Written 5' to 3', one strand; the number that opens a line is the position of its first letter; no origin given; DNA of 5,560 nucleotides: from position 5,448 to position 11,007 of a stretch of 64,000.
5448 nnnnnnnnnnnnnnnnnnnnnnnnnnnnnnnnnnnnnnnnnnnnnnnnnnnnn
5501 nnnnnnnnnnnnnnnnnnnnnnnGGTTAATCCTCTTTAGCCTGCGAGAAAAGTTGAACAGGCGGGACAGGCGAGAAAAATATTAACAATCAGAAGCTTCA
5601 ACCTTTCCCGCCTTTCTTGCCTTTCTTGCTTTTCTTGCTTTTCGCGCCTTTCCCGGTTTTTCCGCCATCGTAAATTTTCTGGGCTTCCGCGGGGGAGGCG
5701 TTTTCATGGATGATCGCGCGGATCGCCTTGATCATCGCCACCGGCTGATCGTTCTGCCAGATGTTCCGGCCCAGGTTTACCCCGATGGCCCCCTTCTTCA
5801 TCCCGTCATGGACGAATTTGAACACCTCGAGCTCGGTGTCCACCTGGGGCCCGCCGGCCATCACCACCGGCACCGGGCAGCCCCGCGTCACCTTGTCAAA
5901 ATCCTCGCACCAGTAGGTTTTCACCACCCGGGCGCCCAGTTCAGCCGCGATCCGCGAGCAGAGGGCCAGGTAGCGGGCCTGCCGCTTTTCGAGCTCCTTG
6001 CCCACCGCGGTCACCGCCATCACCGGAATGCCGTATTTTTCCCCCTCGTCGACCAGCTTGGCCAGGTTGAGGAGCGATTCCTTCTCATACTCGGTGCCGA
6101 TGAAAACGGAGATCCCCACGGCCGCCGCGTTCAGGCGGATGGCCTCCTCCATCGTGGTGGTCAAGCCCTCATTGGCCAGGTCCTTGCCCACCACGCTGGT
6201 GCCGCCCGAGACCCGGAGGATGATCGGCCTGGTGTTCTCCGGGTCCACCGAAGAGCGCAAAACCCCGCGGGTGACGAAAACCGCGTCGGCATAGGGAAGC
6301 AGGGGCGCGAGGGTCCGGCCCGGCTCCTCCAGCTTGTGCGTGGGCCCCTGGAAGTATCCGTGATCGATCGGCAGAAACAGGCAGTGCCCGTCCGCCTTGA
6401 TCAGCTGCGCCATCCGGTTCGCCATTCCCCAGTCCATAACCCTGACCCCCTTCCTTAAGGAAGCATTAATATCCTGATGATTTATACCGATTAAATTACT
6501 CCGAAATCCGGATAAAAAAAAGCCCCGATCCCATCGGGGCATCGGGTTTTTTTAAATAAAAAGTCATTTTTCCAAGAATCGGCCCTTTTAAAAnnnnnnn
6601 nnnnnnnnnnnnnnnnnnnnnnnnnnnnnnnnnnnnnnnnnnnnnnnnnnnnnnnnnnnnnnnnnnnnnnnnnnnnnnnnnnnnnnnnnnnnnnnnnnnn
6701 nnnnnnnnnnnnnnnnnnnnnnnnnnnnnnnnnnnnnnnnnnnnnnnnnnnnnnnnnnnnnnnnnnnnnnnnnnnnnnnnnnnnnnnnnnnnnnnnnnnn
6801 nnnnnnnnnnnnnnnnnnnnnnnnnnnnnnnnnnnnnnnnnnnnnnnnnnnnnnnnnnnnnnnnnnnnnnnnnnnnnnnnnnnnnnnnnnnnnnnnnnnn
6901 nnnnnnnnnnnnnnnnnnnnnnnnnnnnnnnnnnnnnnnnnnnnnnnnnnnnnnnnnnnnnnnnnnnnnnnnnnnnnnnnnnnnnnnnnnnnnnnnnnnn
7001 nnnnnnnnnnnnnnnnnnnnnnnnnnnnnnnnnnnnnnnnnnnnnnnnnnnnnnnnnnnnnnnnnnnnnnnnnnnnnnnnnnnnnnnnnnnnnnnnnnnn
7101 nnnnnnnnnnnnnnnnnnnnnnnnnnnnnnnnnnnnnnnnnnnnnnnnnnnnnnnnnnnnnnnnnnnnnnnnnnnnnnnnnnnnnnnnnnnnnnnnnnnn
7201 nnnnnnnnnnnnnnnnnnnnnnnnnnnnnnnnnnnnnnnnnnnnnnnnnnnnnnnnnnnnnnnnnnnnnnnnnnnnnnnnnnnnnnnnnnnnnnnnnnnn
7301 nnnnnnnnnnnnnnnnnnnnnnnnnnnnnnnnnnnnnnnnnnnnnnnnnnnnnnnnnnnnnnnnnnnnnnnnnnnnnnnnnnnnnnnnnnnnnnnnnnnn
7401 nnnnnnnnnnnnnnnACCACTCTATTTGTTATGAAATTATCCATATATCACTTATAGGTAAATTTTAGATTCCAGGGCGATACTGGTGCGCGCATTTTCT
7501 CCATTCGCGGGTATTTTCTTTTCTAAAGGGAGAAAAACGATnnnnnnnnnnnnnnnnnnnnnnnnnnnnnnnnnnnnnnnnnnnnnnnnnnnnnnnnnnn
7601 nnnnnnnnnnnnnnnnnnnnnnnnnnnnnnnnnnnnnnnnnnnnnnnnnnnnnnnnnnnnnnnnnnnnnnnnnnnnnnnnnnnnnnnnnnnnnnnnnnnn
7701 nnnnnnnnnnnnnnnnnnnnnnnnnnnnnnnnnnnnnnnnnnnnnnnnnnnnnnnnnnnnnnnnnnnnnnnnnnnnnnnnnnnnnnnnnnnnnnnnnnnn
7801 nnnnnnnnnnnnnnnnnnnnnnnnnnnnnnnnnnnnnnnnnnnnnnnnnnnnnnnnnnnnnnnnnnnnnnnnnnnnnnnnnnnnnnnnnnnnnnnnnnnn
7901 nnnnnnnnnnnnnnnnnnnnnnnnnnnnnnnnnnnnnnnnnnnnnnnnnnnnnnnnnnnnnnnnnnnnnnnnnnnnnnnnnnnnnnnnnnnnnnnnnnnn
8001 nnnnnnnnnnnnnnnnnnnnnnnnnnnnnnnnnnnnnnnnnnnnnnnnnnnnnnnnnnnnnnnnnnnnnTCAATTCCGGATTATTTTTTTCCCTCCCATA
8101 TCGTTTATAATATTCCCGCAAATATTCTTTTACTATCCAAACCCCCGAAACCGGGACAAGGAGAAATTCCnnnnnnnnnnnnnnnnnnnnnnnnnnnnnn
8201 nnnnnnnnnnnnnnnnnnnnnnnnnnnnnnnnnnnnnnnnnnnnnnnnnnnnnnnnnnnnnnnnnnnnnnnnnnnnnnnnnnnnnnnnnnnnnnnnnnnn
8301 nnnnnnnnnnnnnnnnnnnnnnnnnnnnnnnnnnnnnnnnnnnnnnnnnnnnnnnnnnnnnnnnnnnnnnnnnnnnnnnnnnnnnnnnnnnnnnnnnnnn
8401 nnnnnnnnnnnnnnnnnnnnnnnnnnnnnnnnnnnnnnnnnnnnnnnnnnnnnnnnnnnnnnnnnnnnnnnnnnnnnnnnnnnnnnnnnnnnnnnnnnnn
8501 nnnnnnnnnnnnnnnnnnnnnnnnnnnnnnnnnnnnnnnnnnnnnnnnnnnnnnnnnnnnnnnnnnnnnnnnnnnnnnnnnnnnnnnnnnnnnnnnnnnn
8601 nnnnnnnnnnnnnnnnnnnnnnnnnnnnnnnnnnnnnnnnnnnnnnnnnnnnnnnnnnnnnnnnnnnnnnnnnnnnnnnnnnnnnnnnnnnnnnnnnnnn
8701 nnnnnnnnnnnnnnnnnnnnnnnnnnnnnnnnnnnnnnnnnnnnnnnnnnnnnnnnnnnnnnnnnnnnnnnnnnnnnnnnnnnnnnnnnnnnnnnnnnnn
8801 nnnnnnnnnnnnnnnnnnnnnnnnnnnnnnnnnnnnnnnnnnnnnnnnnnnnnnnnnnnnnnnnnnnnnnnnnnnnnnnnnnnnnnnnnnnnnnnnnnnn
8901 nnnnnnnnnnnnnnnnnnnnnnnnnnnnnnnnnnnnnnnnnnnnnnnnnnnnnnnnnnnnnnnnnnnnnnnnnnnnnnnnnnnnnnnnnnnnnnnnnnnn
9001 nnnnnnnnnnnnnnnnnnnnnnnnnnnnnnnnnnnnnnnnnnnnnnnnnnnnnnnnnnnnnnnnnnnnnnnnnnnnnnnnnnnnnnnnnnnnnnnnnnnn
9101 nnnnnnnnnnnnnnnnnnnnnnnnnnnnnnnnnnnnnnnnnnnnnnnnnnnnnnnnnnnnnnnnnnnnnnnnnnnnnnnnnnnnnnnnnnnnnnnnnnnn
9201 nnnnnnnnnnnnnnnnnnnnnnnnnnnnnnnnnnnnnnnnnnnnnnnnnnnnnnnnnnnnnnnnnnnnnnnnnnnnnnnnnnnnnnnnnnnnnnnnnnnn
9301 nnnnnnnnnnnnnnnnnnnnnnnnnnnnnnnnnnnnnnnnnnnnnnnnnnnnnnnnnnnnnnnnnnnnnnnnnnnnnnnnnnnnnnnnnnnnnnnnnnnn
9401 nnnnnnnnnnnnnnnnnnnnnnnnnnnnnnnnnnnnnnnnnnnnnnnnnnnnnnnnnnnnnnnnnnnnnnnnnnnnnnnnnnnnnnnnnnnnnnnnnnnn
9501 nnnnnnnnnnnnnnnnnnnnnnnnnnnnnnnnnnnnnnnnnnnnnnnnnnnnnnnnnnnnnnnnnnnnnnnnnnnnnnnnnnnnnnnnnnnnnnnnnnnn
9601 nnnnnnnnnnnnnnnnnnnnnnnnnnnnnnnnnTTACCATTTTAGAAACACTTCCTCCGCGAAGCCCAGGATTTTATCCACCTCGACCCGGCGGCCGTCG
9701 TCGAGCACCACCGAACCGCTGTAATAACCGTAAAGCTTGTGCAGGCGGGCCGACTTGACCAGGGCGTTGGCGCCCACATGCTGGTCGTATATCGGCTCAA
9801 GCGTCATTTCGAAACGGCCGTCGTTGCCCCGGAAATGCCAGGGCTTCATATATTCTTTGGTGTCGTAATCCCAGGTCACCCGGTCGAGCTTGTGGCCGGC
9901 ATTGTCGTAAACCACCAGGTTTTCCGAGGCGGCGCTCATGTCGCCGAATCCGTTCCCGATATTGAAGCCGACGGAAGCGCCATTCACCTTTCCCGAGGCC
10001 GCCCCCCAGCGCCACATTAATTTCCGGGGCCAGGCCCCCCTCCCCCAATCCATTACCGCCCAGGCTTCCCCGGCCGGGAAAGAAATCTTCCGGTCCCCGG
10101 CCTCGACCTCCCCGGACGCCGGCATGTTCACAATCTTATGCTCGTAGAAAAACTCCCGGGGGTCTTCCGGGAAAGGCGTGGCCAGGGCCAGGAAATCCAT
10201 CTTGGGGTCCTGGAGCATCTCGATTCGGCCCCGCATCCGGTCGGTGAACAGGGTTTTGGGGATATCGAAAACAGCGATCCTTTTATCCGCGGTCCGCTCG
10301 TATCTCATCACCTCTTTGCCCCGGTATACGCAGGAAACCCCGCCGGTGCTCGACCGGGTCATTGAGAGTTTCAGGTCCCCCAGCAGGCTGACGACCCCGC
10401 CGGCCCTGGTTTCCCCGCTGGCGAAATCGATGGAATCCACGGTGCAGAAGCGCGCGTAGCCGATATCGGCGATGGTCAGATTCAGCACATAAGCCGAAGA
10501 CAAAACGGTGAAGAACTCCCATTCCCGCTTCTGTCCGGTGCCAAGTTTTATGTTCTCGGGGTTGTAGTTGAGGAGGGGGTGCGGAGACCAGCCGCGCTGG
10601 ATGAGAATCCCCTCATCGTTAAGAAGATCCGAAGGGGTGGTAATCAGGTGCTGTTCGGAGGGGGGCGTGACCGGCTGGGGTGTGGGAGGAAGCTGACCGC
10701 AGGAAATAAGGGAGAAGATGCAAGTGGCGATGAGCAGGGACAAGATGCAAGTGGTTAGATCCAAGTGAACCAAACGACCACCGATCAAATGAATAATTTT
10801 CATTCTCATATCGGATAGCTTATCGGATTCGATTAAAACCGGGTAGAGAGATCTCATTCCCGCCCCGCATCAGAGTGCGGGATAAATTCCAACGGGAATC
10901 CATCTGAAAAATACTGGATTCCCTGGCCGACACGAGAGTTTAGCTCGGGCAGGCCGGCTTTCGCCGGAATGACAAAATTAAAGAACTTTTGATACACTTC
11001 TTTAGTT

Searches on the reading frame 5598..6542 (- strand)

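Call 59: search_protein_families(library=pfam, proteins=[window:5598-6542:-], max_evalue=0.00001)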
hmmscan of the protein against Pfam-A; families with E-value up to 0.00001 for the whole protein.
window:5598-6542:- (314 aa): 1 family
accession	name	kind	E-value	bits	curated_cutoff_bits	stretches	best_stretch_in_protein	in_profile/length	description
PF01791.15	DeoC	-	2e-26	93.5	23.8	1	55-263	2-228/229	DeoC/LacD family aldolase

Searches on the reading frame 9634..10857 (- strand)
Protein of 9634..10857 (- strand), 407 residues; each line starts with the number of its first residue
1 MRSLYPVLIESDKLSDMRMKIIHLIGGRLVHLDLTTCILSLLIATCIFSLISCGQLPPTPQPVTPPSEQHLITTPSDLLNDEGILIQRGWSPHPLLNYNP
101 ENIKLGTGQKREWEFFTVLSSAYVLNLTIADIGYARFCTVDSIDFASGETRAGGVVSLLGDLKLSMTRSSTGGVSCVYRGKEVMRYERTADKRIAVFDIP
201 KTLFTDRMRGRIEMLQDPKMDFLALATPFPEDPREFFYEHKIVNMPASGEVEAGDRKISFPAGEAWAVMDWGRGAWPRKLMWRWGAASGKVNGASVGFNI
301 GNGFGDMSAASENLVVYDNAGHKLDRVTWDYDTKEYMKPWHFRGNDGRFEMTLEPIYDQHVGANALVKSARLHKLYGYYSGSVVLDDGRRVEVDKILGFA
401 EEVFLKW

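Call 59: search_protein_families(library=pfam, proteins=[window:9634-10857:-], max_evalue=0.00001)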
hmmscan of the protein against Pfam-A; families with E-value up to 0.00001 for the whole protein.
window:9634-10857:- (407 aa): 1 family
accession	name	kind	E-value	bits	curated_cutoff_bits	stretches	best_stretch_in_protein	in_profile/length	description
PF10974.15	DUF2804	-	5e-100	335.4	26.9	1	69-407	1-339/339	Domain of unknown function (DUF2804)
